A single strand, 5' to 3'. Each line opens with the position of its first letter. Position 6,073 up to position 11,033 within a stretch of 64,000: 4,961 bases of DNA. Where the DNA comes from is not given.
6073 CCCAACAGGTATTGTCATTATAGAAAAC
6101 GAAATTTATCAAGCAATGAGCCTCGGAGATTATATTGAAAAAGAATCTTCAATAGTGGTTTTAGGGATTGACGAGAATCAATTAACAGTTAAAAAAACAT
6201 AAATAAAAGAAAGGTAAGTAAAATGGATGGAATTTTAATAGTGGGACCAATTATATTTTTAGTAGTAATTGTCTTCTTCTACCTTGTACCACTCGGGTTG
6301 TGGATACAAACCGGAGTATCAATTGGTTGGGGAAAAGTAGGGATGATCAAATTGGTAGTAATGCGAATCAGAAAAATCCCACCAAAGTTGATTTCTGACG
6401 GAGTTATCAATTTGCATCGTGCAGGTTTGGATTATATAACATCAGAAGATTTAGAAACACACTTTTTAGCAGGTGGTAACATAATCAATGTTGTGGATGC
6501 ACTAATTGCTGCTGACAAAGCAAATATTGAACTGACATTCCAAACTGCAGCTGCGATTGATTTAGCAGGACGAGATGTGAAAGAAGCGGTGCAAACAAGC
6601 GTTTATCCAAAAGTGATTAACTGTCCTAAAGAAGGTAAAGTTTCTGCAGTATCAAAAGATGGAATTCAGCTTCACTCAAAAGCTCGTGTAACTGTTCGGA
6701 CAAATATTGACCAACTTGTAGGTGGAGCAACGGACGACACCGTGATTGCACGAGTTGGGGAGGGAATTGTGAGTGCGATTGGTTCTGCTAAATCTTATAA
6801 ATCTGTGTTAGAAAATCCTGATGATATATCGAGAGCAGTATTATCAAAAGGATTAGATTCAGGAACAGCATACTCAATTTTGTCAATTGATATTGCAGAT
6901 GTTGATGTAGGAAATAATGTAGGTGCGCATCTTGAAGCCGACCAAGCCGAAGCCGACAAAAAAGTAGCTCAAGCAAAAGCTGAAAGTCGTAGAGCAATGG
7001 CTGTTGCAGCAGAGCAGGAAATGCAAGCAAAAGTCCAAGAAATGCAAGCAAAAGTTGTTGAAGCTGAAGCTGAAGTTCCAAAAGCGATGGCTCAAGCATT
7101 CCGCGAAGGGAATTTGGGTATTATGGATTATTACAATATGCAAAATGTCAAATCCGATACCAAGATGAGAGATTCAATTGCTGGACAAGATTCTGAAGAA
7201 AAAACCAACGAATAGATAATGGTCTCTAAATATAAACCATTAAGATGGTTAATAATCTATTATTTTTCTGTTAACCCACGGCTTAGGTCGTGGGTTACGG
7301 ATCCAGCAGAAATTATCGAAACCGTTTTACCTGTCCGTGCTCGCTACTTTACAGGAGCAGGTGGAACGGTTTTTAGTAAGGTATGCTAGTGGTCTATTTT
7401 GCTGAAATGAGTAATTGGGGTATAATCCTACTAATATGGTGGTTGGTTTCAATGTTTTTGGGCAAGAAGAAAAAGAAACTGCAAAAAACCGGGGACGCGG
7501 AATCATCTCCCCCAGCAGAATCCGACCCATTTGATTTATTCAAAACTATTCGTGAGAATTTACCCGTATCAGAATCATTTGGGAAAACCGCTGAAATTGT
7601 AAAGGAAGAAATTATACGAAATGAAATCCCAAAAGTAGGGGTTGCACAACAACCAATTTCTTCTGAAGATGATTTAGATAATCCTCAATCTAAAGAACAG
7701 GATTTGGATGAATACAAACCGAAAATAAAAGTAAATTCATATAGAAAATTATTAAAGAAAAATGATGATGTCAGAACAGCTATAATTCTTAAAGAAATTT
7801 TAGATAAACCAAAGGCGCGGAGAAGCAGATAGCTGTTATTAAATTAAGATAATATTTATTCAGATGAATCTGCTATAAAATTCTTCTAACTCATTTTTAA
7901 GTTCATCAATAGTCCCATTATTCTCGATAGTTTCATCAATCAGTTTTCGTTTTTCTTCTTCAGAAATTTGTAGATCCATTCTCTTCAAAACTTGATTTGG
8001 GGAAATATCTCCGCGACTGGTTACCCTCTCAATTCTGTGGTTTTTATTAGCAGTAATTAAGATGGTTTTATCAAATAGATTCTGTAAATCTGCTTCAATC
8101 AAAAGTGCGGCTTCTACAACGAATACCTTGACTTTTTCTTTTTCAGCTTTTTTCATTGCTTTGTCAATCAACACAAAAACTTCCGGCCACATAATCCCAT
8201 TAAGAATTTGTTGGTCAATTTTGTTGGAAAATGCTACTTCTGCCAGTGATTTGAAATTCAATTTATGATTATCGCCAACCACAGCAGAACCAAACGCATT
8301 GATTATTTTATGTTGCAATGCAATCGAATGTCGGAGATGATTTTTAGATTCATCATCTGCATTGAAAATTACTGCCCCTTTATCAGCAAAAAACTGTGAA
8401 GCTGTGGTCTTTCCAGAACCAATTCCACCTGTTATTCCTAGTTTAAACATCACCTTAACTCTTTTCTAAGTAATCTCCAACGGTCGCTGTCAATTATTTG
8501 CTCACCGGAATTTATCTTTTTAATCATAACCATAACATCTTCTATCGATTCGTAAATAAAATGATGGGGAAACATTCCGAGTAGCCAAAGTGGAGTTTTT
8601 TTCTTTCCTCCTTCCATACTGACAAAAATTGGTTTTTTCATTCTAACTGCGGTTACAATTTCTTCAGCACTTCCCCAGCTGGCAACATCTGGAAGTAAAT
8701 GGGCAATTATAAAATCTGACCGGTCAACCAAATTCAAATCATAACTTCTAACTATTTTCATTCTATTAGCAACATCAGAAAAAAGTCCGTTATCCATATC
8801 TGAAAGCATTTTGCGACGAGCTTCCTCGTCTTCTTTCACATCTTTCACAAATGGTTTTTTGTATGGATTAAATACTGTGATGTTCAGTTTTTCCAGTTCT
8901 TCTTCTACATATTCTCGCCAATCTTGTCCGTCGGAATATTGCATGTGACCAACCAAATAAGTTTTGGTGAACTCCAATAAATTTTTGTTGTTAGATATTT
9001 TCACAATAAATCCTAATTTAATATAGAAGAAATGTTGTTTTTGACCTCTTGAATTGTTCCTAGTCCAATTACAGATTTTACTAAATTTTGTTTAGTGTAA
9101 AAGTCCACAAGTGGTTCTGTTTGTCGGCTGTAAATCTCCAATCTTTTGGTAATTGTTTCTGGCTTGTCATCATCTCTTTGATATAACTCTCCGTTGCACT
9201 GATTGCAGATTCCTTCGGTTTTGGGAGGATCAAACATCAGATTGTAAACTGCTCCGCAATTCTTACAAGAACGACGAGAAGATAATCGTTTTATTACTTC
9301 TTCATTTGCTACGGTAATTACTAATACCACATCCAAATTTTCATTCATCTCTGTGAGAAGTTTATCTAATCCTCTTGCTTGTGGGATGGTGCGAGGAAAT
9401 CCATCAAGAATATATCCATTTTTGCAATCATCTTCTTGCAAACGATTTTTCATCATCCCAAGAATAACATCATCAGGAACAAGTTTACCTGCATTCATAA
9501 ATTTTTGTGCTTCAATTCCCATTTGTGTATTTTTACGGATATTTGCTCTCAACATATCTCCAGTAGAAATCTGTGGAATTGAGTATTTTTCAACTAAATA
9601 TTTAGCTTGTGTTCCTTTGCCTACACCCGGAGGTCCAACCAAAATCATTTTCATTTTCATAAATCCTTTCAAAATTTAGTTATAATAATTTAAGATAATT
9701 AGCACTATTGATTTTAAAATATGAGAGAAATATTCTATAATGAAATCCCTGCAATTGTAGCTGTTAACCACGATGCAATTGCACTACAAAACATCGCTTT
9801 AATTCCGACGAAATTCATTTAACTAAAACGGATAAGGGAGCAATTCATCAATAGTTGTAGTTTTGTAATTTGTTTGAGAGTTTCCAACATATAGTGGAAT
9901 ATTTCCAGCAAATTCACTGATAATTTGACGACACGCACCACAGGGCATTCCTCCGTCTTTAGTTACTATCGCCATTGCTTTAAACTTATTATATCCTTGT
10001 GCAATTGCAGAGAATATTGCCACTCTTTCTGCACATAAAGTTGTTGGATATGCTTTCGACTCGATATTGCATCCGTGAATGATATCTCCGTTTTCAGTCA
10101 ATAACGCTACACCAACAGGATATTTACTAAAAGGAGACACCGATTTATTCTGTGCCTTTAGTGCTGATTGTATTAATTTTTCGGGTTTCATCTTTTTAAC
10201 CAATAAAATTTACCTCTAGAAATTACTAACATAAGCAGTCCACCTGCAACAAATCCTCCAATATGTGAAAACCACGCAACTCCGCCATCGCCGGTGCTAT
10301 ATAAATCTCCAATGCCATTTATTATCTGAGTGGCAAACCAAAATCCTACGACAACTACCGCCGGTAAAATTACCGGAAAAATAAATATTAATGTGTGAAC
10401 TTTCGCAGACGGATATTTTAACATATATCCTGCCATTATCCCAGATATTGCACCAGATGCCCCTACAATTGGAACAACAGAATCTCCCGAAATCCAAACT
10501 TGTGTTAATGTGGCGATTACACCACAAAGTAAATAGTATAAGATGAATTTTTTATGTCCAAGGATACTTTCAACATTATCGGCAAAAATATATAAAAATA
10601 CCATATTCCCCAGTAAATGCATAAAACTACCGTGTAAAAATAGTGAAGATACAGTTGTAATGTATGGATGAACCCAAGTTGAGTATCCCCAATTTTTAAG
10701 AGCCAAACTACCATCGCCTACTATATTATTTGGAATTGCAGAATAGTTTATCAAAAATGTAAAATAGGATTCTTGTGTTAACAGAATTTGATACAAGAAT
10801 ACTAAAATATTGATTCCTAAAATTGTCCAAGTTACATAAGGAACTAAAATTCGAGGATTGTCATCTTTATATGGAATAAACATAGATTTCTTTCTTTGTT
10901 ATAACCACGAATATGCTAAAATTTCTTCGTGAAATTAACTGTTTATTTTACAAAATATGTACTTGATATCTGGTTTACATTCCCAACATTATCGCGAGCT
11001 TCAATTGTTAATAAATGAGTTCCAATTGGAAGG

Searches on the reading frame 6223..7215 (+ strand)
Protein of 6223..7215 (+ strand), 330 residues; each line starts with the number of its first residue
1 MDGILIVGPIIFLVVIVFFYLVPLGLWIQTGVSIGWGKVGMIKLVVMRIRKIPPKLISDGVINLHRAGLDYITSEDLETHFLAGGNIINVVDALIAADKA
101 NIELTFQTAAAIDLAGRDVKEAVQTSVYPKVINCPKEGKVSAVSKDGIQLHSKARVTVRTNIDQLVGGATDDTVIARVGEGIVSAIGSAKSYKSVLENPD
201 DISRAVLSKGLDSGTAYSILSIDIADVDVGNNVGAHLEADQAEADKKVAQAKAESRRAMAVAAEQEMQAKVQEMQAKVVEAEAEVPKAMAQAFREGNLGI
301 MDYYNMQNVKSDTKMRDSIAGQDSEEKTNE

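Call 37: search_protein_families(library=pfam, proteins=[window:6223-7215:+], max_evalue=0.00001)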
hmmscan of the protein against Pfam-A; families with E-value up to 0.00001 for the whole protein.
window:6223-7215:+ (330 aa): 1 family
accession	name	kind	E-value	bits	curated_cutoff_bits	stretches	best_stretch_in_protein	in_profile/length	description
PF12127.13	FloA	-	1.7e-152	507.4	34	1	6-322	3-313/314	Flotillin-like protein FloA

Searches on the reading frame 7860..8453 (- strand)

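Call 37: search_protein_families(library=pfam, proteins=[window:7860-8453:-], max_evalue=0.00001)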
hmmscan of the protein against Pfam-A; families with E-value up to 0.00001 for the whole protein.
window:7860-8453:- (197 aa): 1 family
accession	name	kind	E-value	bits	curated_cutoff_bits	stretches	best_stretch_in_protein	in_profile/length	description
PF01121.26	CoaE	-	1.1e-38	133.2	27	1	5-183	3-179/180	Dephospho-CoA kinase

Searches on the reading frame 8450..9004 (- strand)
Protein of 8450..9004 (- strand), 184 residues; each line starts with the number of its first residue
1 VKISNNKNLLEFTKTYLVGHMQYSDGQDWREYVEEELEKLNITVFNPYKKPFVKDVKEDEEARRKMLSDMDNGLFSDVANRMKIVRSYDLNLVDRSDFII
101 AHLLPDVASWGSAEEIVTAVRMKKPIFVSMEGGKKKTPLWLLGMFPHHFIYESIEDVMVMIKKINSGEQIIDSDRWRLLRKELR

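Call 37: search_protein_families(library=pfam, proteins=[window:8450-9004:-], max_evalue=0.00001)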
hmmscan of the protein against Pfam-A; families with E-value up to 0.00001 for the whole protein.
window:8450-9004:- (184 aa): 1 family
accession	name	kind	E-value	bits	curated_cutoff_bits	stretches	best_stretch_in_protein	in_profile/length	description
PF15891.11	Nuc_deoxyri_tr2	-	6.5e-08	33.3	30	1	15-63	4-52/105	Nucleoside 2-deoxyribosyltransferase like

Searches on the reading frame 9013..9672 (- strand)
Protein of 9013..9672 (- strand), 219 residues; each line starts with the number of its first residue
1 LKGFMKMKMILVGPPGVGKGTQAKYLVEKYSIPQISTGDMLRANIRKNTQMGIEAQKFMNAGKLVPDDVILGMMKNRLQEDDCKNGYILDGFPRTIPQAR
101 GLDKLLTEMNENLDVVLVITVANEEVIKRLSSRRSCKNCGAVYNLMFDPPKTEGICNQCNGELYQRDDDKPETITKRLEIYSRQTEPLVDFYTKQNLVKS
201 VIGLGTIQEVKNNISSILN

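Call 37: search_protein_families(library=pfam, proteins=[window:9013-9672:-], max_evalue=0.00001)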
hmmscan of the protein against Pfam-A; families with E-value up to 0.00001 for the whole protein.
window:9013-9672:- (219 aa): 4 families
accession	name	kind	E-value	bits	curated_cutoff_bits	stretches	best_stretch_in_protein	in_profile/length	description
PF00406.28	ADK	-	7.4e-57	192.2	26.8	1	11-196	1-150/151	Adenylate kinase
PF13207.12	AAA_17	-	8e-30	104.3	27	1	12-134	1-123/136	AAA domain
PF05191.20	ADK_lid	-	1.2e-17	63.9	26.6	1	133-168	1-36/36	Adenylate kinase, active site lid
PF13238.12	AAA_18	-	5.3e-06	27.3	29.4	0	10-136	2-114/128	AAA domain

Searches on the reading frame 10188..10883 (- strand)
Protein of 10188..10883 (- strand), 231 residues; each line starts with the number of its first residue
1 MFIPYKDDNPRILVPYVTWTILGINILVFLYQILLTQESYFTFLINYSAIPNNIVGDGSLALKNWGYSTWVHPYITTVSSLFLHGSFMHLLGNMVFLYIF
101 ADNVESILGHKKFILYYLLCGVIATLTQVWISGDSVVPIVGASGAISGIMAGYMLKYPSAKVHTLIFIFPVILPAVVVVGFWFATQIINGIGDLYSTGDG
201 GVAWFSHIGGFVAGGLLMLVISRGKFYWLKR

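Call 37: search_protein_families(library=pfam, proteins=[window:10188-10883:-], max_evalue=0.00001)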
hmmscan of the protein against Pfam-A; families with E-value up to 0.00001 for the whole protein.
window:10188-10883:- (231 aa): 1 family
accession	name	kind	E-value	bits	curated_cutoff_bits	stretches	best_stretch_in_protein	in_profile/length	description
PF01694.28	Rhomboid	-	2.5e-29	102.8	22.6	1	75-223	5-142/143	Rhomboid domain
